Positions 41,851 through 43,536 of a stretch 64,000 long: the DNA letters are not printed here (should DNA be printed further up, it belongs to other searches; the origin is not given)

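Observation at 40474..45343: GT39-like / GT2::Pth fusion / GT39-like cluster, a candidate polyprenyl-phosphate-sugar dependent glycosylation system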

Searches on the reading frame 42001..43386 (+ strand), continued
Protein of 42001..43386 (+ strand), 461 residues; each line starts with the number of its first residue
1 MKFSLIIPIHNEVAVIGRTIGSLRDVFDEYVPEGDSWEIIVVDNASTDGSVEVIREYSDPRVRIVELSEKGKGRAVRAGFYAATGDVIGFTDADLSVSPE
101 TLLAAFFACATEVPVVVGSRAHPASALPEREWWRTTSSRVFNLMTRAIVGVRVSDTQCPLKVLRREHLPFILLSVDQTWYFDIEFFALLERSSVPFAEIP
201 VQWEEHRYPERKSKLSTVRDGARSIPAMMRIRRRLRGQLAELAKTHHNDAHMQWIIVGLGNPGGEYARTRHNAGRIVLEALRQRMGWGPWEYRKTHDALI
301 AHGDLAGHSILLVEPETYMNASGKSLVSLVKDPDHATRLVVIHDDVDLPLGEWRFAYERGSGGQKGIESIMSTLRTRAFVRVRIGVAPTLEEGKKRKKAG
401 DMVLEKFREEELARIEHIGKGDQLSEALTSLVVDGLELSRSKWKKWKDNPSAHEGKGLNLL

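Call 12: find_encoding_contigs(protein=P0011, flank=6000, max_places=2)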
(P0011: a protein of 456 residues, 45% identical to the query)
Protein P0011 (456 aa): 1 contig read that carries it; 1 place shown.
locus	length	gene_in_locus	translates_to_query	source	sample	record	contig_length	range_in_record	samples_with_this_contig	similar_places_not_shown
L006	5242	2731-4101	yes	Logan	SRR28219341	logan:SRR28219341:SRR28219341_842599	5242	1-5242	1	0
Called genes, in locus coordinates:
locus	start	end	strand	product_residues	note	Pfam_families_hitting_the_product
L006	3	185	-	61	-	?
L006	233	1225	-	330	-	PF05575:V_cholerae_RfbT (weak), PF05050:Methyltransf_21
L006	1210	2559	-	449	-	PF02366:PMT, PF16192:PMT_4TMC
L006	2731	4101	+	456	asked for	PF00535:Glycos_transf_2, PF13641:Glyco_tranf_2_3, PF01195:Pept_tRNA_hydro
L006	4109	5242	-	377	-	?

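Call 13: find_encoding_contigs(protein=P0022, flank=8000, max_places=2)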
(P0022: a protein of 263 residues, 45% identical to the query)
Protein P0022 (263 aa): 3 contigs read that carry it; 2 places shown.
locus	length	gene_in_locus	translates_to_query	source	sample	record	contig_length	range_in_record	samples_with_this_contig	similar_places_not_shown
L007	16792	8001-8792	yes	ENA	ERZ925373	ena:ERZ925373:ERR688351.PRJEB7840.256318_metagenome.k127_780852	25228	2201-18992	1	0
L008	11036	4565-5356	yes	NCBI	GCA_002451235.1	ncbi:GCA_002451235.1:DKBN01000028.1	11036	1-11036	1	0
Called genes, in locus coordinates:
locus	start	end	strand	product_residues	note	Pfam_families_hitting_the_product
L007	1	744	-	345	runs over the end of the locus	PF01180:DHO_dh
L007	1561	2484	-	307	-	PF00890:FAD_binding_2 (faint), PF01134:GIDA (faint), PF01266:DAO (faint), PF01946:Thi4 (faint), PF07992:Pyr_redox_2, PF12831:FAD_oxidored (weak), PF13738:Pyr_redox_3, PF00070:Pyr_redox, +2 more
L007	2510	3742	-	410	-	PF00091:Tubulin, PF12327:FtsZ_C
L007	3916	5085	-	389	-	PF11104:PilM_2 (weak), PF02491:SHS2_FTSA, PF14450:FtsA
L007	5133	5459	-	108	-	PF02130:YbeY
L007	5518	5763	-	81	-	-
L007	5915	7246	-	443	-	PF13393:tRNA-synt_His, PF00587:tRNA-synt_2b, PF03129:HGTP_anticodon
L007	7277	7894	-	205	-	PF10502:Peptidase_S26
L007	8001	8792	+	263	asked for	PF13641:Glyco_tranf_2_3, PF00535:Glycos_transf_2, PF10111:Glyco_tranf_2_2 (faint)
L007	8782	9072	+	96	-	-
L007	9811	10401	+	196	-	PF01195:Pept_tRNA_hydro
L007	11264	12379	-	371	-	PF21543:CvfB_2nd (faint), PF21710:Spt6_S1 (faint), PF23459:S1_RRP5 (faint), PF24685:OB_RRP5_4th (faint), PF00575:S1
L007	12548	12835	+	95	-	-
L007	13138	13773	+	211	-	PF13483:Lactamase_B_3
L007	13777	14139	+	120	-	-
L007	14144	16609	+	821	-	PF00521:DNA_topoisoIV, PF03989:DNA_gyraseA_C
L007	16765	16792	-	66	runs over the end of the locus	-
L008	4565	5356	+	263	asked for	PF13641:Glyco_tranf_2_3, PF00535:Glycos_transf_2, PF10111:Glyco_tranf_2_2 (faint)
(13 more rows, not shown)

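Call 14: find_encoding_contigs(protein=P0017, flank=8000, max_places=3)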
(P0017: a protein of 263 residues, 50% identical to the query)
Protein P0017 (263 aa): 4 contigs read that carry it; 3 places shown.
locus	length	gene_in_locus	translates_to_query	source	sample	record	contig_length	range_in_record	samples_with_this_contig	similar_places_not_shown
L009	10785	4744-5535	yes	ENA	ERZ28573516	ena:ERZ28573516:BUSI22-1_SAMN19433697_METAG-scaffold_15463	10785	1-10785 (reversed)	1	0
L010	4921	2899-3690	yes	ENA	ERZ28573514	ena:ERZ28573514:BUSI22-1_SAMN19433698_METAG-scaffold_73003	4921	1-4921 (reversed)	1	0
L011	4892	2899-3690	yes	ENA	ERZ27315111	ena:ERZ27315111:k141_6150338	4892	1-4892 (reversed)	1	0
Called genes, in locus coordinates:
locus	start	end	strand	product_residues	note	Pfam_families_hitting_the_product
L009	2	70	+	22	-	?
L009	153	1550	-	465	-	PF13393:tRNA-synt_His, PF00587:tRNA-synt_2b, PF03129:HGTP_anticodon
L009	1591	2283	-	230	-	PF10502:Peptidase_S26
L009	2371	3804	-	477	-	PF02366:PMT, PF16192:PMT_4TMC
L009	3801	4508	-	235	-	PF13489:Methyltransf_23, PF08241:Methyltransf_11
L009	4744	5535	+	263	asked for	PF13641:Glyco_tranf_2_3 (weak), PF00535:Glycos_transf_2, PF10111:Glyco_tranf_2_2 (weak)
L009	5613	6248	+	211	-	PF01195:Pept_tRNA_hydro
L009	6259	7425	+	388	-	PF14378:PAP2_3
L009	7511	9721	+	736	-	PF07690:MFS_1, PF01564:Spermine_synth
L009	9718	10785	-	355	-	?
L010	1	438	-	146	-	?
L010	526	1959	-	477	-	PF02366:PMT, PF16192:PMT_4TMC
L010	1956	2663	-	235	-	PF13489:Methyltransf_23, PF08241:Methyltransf_11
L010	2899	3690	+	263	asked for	PF13641:Glyco_tranf_2_3 (weak), PF00535:Glycos_transf_2, PF10111:Glyco_tranf_2_2 (weak)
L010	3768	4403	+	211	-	PF01195:Pept_tRNA_hydro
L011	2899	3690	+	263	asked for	PF13641:Glyco_tranf_2_3 (weak), PF00535:Glycos_transf_2, PF10111:Glyco_tranf_2_2 (weak)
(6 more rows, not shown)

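Call 19: search_solved_structures(query=window:42001-43386:+, max_evalue=0.001)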
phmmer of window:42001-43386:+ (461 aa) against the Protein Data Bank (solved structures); distinct sequences matched with E-value up to 0.001: 51.
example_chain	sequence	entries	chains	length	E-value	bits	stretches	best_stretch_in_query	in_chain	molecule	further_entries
7wt6_A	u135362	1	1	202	2.3e-32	115.5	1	246-446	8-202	Peptidyl-tRNA hydrolase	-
2jrc_A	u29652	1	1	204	5.9e-32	114.1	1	255-447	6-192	Peptidyl-tRNA hydrolase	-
2z2i_A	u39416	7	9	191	3.8e-31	111.5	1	255-446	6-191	Peptidyl-tRNA hydrolase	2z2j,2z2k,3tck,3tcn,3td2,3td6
2lgj_A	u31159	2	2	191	1.3e-29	106.5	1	255-442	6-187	Peptidyl-tRNA hydrolase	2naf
3kjz_A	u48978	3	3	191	4.4e-28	101.4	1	255-442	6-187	Peptidyl-tRNA hydrolase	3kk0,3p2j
5zx8_A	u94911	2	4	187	5.8e-26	94.4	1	250-435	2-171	Peptidyl-tRNA hydrolase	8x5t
8x5u_A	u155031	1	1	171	9e-26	93.8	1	250-419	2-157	Peptidyl-tRNA hydrolase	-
3v2i_A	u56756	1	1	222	9.9e-24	87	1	250-390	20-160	Peptidyl-tRNA hydrolase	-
7y52_A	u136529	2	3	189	1e-22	83.7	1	255-416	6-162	Peptidyl-tRNA hydrolase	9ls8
8iu6_A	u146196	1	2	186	1.2e-21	80.2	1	255-416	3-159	Peptidyl-tRNA hydrolase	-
4olj_A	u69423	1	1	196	6.4e-21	77.8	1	255-401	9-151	Peptidyl-tRNA hydrolase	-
4p7b_A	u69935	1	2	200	8.3e-21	77.4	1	246-400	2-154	Peptidyl-tRNA hydrolase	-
6ix6_A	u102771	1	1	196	1.2e-20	76.8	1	255-401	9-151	Peptidyl-tRNA hydrolase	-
4lwq_A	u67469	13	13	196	1.2e-20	76.8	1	255-401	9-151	Peptidyl-tRNA hydrolase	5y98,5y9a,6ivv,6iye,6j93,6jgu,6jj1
4fop_A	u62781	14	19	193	2e-20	76.1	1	255-401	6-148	Peptidyl-tRNA hydrolase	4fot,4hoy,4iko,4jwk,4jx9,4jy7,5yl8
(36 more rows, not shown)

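Call 26: find_related_loci(query=window:42001-43386:+, collection=genome_contigs, flank=6000)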
Query window:42001-43386:+ (461 aa) in genome_contigs; peptide patterns used: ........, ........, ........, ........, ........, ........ (x = any residue, [..] = any of these).
598 stretches matched a pattern (row limit reached: there are more); 493 encode a relative of the query (tblastn E <= 1e-3); the best 80 are kept; 80 distinct loci.
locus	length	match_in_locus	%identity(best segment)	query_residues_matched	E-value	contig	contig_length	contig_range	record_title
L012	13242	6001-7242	56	1-416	3e-153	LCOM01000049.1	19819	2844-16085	MAG: Parcubacteria group bacterium GW2011_GWA2_47_7 UY04_C0049, whole genome shotgun sequence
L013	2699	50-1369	50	1-434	2e-150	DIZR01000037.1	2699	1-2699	MAG TPA_asm: Patescibacteria group bacterium UBA6023 UBA6023_contig_19295, whole genome shotgun sequence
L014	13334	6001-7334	53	1-443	5e-124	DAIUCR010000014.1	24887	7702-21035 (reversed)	MAG TPA_asm: Patescibacteria group bacterium isolate CTOTU11756 NODE_558_length_24887_cov_15.026136, whole genome shotgu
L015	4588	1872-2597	51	1-242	1e-71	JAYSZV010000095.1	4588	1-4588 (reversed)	MAG: Candidatus Lloydbacteria bacterium isolate GFS_13726 GFS_13726_94, whole genome shotgun sequence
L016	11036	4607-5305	45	1-234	7e-58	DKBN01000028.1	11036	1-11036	MAG TPA_asm: Patescibacteria group bacterium UBA6899 UBA6899_contig_21499, whole genome shotgun sequence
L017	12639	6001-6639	40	252-461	2e-43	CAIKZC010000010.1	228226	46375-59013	uncultured bacterium isolate AlinenLipids_bin-9080 genome assembly, contig: bin-9080:10/10, whole genome shotgun sequenc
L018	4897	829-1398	40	252-434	2e-41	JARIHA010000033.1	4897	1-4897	MAG: Candidatus Taylorbacteria bacterium isolate CullarsAll.DT.40 k141_222820, whole genome shotgun sequence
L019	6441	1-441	50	269-411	1e-39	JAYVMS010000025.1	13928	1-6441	MAG: bacterium isolate GL61_DN_metabat_65 GL61_DN_metabat_65_24, whole genome shotgun sequence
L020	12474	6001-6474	37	255-415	1e-22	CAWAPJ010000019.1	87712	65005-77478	MAG: Waddliaceae bacterium isolate MFD02923.bin.2.37 genome assembly, contig: contig_16815, whole genome shotgun sequenc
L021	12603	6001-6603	34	3-203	8e-21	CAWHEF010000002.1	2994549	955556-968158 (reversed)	MAG: uncultured Acidimicrobiaceae bacterium isolate MFD09603.bin.2.86 genome assembly, contig: contig_6007, whole genome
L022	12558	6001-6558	36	3-188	2e-20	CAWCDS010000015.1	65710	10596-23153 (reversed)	MAG: uncultured Solirubrobacterales bacterium isolate MFD05502.bin.2.66 genome assembly, contig: contig_36594, whole gen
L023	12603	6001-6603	32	2-203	4e-19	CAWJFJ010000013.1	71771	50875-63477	MAG: uncultured Acidimicrobiaceae bacterium isolate MFD09222.bin.2.139 genome assembly, contig: contig_59201, whole geno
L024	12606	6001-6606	32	2-203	1e-18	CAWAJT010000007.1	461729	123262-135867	MAG: uncultured Acidimicrobiaceae bacterium isolate MFD02416.bin.1.94 genome assembly, contig: contig_32708, whole genom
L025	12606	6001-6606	35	2-203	1e-18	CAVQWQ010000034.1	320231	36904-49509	MAG: uncultured Actinomycetes bacterium isolate MFD01872.bin.2.262 genome assembly, contig: contig_77111, whole genome s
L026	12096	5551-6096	34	1-182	2e-17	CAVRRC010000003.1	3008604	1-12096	MAG: uncultured Solirubrobacterales bacterium isolate MFD09603.bin.1.80 genome assembly, contig: contig_43, whole genome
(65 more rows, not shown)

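Call 40: search_protein_representatives(protein=window:42001-43386:+)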
Query: 461 residues. Proteins with E-value up to 0.001 (for the whole library): 68827; up to 1e-10: 16728; up to 1e-30: 141. The best 150 are listed.
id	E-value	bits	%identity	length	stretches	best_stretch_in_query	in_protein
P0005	9.1e-166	568.5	59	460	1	1-449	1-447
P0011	1.3e-108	380.0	46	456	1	4-439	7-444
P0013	5.4e-91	322.0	43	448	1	1-415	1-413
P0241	6.1e-69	249.3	51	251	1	1-241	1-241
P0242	3.1e-68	246.9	57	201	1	252-449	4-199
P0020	4.1e-67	243.3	43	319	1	4-312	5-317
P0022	9.3e-55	202.5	45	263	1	1-236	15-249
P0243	7.4e-48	179.8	41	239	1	1-236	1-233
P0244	7.9e-46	173.1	46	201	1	252-443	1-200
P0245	5.1e-45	170.4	38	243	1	4-235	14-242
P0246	1.4e-44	169.0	38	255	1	2-236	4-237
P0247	1.8e-44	168.7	42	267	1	4-239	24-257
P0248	3.3e-43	164.4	38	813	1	2-259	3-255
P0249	3.1e-42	161.3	42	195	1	252-443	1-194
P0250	3.5e-42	161.1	40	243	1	2-236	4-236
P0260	5.0e-40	154.0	39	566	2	250-396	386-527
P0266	4.6e-39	150.8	31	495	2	3-235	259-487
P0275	7.3e-38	146.9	38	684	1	3-241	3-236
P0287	1.8e-36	142.3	32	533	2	4-232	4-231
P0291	5.8e-36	140.6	33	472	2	3-229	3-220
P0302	7.9e-35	136.8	34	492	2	4-240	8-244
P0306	1.9e-34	135.6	35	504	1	1-239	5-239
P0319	1.6e-33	132.5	32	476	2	1-206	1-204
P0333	1.7e-32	129.2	33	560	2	3-239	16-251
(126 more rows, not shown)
